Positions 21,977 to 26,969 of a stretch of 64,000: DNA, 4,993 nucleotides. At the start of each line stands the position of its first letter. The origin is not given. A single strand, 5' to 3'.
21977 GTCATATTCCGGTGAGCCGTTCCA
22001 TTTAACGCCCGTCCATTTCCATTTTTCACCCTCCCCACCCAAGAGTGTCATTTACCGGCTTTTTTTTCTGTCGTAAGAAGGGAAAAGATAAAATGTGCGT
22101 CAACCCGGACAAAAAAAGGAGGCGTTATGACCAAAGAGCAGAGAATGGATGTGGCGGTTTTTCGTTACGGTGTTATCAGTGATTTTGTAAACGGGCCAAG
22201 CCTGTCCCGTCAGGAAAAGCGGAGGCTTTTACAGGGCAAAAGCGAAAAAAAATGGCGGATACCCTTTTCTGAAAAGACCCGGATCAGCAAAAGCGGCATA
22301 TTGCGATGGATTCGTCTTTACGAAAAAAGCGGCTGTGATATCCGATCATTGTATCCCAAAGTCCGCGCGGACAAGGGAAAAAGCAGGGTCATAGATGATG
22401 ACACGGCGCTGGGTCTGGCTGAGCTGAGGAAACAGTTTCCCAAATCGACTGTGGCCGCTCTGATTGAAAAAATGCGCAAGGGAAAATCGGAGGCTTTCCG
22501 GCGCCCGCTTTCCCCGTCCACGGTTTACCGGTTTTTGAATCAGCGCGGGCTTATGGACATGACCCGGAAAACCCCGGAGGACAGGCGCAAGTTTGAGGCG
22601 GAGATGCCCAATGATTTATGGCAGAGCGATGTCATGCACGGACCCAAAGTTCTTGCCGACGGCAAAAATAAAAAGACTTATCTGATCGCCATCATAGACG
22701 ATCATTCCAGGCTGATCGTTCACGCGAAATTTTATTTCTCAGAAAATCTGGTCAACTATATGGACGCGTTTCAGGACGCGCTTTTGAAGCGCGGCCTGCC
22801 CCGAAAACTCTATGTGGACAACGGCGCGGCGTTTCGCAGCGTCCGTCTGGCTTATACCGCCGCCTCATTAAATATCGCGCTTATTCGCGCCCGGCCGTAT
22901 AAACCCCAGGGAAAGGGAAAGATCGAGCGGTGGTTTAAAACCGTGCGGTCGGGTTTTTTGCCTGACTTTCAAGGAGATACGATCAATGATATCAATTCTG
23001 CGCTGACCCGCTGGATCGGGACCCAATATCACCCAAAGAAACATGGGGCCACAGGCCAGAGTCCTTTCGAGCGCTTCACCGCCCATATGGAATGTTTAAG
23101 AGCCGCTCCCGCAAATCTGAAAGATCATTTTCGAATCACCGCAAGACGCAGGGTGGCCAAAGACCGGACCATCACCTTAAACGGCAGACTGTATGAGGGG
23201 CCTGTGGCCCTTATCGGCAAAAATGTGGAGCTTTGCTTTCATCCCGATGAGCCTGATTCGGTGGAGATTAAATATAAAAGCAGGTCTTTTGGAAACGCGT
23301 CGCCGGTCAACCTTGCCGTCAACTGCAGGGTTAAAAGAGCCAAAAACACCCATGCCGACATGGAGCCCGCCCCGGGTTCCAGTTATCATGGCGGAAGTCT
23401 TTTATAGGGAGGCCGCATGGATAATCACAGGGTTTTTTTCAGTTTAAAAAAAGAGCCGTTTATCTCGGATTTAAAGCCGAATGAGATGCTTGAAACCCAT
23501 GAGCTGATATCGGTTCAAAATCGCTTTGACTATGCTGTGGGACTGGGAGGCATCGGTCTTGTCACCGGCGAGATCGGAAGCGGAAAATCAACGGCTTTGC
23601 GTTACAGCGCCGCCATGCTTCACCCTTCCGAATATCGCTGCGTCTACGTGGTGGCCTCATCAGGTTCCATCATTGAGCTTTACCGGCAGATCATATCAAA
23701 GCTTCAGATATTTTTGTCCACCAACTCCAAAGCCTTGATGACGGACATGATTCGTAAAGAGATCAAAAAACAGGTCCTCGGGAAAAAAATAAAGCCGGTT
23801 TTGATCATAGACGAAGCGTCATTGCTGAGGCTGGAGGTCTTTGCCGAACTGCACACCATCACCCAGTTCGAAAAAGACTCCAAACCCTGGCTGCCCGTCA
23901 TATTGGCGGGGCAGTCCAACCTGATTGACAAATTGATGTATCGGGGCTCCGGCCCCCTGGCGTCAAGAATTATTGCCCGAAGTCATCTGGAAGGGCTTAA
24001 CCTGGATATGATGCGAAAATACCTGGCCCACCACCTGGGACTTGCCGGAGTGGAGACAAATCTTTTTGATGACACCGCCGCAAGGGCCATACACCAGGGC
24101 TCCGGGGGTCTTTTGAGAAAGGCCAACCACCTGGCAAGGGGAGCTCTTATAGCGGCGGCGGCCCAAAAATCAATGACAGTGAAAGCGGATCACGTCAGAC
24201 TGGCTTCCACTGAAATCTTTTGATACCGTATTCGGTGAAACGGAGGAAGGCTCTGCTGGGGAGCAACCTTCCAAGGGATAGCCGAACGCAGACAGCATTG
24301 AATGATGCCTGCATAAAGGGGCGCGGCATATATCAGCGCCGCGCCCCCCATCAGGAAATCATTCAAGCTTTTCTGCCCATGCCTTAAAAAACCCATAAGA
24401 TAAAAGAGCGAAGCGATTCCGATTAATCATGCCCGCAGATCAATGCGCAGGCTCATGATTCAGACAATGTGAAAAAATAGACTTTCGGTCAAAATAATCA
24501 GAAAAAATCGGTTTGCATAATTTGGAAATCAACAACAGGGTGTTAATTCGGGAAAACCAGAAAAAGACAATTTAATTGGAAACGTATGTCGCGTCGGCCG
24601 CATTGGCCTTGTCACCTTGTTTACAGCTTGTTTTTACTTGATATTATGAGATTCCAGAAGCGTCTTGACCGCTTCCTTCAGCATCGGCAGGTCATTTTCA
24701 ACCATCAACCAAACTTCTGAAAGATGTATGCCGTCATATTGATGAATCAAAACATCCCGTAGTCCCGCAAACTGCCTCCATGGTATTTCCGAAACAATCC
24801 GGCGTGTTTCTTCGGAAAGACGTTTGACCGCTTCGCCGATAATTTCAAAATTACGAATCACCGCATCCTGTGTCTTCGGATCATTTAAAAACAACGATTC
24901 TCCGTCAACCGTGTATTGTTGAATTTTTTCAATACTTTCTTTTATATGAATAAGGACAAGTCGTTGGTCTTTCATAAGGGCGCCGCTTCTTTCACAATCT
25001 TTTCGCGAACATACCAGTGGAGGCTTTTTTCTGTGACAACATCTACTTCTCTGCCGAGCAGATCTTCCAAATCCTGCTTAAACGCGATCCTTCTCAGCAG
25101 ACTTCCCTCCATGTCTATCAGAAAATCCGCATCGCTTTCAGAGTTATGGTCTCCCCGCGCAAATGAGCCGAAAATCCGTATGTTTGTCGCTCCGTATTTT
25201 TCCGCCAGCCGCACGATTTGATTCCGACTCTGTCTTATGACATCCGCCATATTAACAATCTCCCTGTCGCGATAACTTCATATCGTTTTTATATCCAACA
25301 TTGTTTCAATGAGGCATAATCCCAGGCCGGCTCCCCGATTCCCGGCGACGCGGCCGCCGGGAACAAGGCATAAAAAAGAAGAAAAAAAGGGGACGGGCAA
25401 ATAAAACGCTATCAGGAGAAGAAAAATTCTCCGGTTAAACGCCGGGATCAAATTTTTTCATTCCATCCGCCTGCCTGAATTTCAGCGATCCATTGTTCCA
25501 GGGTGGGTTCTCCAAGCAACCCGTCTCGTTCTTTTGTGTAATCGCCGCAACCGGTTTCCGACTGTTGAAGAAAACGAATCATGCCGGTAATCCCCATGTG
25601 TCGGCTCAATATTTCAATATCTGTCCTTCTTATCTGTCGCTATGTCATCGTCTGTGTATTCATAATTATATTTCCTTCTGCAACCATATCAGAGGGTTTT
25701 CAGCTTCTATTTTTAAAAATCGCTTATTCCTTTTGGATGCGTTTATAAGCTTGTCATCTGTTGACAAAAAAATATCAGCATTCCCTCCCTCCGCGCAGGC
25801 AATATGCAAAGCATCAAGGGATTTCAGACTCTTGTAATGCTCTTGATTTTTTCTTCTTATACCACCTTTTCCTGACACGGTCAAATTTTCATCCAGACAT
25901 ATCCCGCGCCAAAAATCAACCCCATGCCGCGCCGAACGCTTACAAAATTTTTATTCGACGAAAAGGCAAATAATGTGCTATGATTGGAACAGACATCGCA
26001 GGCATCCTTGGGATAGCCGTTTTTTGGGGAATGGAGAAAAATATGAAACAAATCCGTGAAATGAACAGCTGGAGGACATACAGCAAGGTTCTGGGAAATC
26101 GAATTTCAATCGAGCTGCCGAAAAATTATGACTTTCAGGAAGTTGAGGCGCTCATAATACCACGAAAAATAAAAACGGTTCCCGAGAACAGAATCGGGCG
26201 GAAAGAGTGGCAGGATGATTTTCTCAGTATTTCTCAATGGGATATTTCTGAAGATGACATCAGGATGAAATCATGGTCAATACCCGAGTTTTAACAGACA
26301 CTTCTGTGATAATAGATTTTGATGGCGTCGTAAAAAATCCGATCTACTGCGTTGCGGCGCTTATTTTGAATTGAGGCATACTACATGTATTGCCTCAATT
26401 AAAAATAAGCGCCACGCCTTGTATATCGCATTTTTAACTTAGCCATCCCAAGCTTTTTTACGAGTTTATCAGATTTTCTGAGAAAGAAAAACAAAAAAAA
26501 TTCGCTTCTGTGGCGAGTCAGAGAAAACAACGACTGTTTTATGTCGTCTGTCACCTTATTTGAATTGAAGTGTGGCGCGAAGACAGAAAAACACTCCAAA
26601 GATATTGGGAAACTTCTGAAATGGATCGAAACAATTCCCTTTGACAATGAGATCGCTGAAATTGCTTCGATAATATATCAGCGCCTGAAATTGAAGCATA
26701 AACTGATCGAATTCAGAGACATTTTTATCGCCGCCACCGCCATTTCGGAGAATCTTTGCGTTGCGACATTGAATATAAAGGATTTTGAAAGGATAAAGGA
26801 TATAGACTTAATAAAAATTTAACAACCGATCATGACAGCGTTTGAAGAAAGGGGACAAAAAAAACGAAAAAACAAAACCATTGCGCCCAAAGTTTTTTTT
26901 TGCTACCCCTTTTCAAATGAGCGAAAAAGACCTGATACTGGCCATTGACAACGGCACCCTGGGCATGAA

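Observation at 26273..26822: Direct evidence of mobility: the element splits a vapC PIN gene with a target-site duplication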

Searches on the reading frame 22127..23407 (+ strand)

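Call 59: search_protein_families(library=ncbifam, proteins=[window:22127-23407:+], max_evalue=0.01)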
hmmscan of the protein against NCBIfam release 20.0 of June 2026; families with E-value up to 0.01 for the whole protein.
window:22127-23407:+ (426 aa): 5 families
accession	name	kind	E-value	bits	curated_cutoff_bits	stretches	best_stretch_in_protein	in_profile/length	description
NF033577.2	transpos_IS481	equivalog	1.3e-56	192.2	224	1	31-317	2-284/284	IS481 family transposase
NF033594.2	transpos_ISNCY_2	equivalog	4.9e-25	88.5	250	1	52-380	21-355/368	ISNCY family transposase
NF033516.0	transpos_IS3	equivalog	5.2e-20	72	160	1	150-305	202-355/369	IS3 family transposase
NF033546.1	transpos_IS21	equivalog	1.1e-13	51.4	160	1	69-328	33-293/294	IS21 family transposase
NF033545.0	transpos_IS630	equivalog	1.4e-09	37.8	100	1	48-143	19-111/299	IS630 family transposase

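Call 60: search_protein_families(library=pfam, proteins=[window:22127-23407:+], max_evalue=0.01)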
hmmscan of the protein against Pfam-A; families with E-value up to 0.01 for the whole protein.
window:22127-23407:+ (426 aa): 5 families
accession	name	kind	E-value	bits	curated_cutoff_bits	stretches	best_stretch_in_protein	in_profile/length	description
PF00665.32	rve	-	1.1e-13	51.7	32.6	1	159-260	2-102/102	Integrase core domain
PF09299.17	Mu-transpos_C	-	1.5e-05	25.3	21.7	1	334-381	3-51/61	Mu transposase, C-terminal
PF13683.12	rve_3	-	0.00019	21.5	26.5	1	250-310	3-63/67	Integrase core domain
PF13565.12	HTH_32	-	0.00022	22.1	33.7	1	60-137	4-73/73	Homeodomain-like domain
PF24764.1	rva_4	-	0.002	18.3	26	1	159-242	5-82/194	Integrase core domain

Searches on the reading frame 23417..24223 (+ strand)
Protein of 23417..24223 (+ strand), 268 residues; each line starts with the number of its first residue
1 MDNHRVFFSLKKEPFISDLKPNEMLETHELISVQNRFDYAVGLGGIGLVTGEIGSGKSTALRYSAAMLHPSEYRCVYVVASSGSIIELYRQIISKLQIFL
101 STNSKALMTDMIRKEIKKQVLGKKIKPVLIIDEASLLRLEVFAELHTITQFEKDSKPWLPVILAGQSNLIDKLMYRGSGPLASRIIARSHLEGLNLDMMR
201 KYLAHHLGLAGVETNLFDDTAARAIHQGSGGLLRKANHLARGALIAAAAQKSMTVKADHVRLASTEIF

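Call 59: search_protein_families(library=ncbifam, proteins=[window:23417-24223:+], max_evalue=0.01)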
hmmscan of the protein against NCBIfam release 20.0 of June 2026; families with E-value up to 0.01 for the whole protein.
window:23417-24223:+ (268 aa): 2 families
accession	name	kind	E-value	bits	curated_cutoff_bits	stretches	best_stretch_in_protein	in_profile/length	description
TIGR03015.1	pepcterm_ATPase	hypoth_equivalog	2.2e-27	96.2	324.5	1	6-261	4-260/269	XrtA/PEP-CTERM system-associated ATPase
NF007601.2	PRK10247.1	equivalog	0.0015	18.1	292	1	40-94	23-78/204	iron efflux ABC transporter ATP-binding subunit FetA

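Call 60: search_protein_families(library=pfam, proteins=[window:23417-24223:+], max_evalue=0.01)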
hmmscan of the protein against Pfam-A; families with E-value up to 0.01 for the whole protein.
window:23417-24223:+ (268 aa): 11 families
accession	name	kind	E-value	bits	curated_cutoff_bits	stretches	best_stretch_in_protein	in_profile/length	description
PF13401.12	AAA_22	-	3.2e-20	73.2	27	1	45-172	6-129/130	AAA domain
PF25199.1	nSTAND_NTPase5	-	7.5e-06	26.3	34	1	48-114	45-88/145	Novel STAND NTPase 5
PF01637.24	ATPase_2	-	1.8e-05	25.1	33.2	1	46-137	22-122/225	ATPase domain predominantly from Archaea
PF05970.20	PIF1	-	9.9e-05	22.5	25.9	1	44-148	22-125/223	PIF1-like helicase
PF13604.12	AAA_30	-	0.00028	21.1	27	1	46-149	20-112/191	AAA domain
PF05127.21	NAT10_TcmA_helicase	-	0.00065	20.1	22.7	1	49-146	2-110/176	RNA cytidine acetyltransferase NAT10/TcmA, helicase domain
PF00265.24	TK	-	0.00069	19.9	20.6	1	46-149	3-100/176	Thymidine kinase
PF13555.12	AAA_29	-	0.00078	19.6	27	1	41-72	19-50/61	P-loop containing region of AAA domain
PF13191.12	AAA_16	-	0.0014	19.5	32.6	1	33-99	12-79/167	AAA ATPase domain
PF13245.12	AAA_19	-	0.0031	18.1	25.1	1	47-147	14-112/134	AAA domain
PF09848.15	SLFN-g3_helicase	-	0.0048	16.7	24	1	48-139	5-93/354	Schlafen group 3, DNA/RNA helicase domain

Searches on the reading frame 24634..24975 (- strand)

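Call 59: search_protein_families(library=ncbifam, proteins=[window:24634-24975:-], max_evalue=0.01)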
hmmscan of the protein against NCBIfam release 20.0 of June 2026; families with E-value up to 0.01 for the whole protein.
window:24634-24975:- (113 aa): 1 family
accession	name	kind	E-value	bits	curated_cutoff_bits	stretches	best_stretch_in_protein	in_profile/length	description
NF047751.1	HepT_toxin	equivalog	5.2e-14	52.2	60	2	65-101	83-119/120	type VII toxin-antitoxin system HepT family RNase toxin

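Call 60: search_protein_families(library=pfam, proteins=[window:24634-24975:-], max_evalue=0.01)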
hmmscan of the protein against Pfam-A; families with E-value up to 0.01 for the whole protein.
window:24634-24975:- (113 aa): 1 family
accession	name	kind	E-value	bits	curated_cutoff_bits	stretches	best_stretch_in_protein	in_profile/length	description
PF01934.22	HepT-like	-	3e-26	91.9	23.5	1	11-105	1-119/120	Ribonuclease HepT-like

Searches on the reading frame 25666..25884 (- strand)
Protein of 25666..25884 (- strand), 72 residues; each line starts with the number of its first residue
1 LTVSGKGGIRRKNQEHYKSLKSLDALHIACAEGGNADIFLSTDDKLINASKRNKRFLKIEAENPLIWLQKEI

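Call 59: search_protein_families(library=ncbifam, proteins=[window:25666-25884:-], max_evalue=0.01)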
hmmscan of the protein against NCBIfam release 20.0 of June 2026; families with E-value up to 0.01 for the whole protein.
window:25666-25884:- (72 aa): 0 families

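Call 60: search_protein_families(library=pfam, proteins=[window:25666-25884:-], max_evalue=0.01)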
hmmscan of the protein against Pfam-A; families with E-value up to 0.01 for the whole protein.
window:25666-25884:- (72 aa): 1 family
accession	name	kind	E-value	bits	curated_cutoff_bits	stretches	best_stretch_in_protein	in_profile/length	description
PF01850.27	PIN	-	0.00065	20.7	23.6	1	15-49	85-117/120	PIN domain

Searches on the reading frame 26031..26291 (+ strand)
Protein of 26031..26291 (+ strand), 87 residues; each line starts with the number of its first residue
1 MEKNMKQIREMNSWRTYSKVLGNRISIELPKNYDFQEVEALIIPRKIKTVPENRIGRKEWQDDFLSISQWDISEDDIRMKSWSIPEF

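Call 8: search_protein_families(library=pfam, proteins=[window:26031-26291:+], max_evalue=0.1)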
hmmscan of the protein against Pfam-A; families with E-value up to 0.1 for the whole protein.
seq(87 aa): 0 families

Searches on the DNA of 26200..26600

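Call 23: search_rna_families(source=window, start=26200, end=26600, threshold=evalue, max_evalue=10)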
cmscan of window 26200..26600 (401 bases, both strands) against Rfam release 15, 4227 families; matches with E-value up to 10: 17.
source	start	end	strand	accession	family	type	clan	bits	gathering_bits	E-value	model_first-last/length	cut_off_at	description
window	26333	26435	-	RF04262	MIR1319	Gene; miRNA;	-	33.4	116.6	0.00017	1-119/119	no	MIR1319 microRNA precursor family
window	26333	26435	+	RF03679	MIR2084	Gene; miRNA;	-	28.5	100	0.00036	1-107/107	no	MIR2084 microRNA precursor family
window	26332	26436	-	RF03679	MIR2084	Gene; miRNA;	-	28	100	0.0005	1-107/107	no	MIR2084 microRNA precursor family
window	26333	26435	+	RF04262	MIR1319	Gene; miRNA;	-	27.9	116.6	0.0042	1-119/119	no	MIR1319 microRNA precursor family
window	26334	26434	+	RF04133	MIR2646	Gene; miRNA;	-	25.8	245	0.0011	1-256/256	no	MIR2646 microRNA precursor family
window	26351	26420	+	RF04065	mir-7563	Gene; miRNA;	-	25.8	80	0.0065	1-76/76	no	mir-7563 microRNA precursor family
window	26356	26411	-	RF03818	MIR7994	Gene; miRNA;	-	25.7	100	0.0083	1-90/90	no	MIR7994 microRNA precursor family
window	26352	26419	+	RF04127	MIR8007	Gene; miRNA;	-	24.9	195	0.01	1-226/226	no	MIR8007 microRNA precursor family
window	26335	26433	-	RF04205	MIR2606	Gene; miRNA;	-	23.9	139.7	0.26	1-165/165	no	MIR2606 microRNA precursor family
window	26321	26448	+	RF04174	MIR4208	Gene; miRNA;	-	21.9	140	0.51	1-191/191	no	MIR4208 microRNA precursor family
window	26336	26432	-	RF04144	MIR9783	Gene; miRNA;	-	20.7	100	0.13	1-95/95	no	MIR9783 microRNA precursor family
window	26353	26416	-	RF04133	MIR2646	Gene; miRNA;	-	19.8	245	0.038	1-256/256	no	MIR2646 microRNA precursor family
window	26354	26408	+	RF01823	rspL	Gene; sRNA;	-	18.8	37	1.6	1-89/89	no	rpsL sRNA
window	26360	26415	-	RF01823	rspL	Gene; sRNA;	-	17.2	37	3.8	1-89/89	no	rpsL sRNA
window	26471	26513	+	RF02925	6A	Gene; sRNA;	-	16.6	41.2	2.4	1-52/52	no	6A RNA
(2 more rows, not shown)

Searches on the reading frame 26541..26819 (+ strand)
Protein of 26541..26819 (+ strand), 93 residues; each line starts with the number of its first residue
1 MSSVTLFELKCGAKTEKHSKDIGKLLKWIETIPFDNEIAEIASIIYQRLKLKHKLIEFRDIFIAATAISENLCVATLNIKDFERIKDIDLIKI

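Call 8: search_protein_families(library=pfam, proteins=[window:26541-26819:+], max_evalue=0.1)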
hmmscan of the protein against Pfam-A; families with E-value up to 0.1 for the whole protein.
seq(93 aa): 2 families
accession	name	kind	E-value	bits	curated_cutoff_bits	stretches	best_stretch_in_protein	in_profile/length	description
PF01850.27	PIN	-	6e-07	30.5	23.6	1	1-86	33-118/120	PIN domain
PF17457.7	DUF5420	-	0.022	15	26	1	13-81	89-155/184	Family of unknown function (DUF5420)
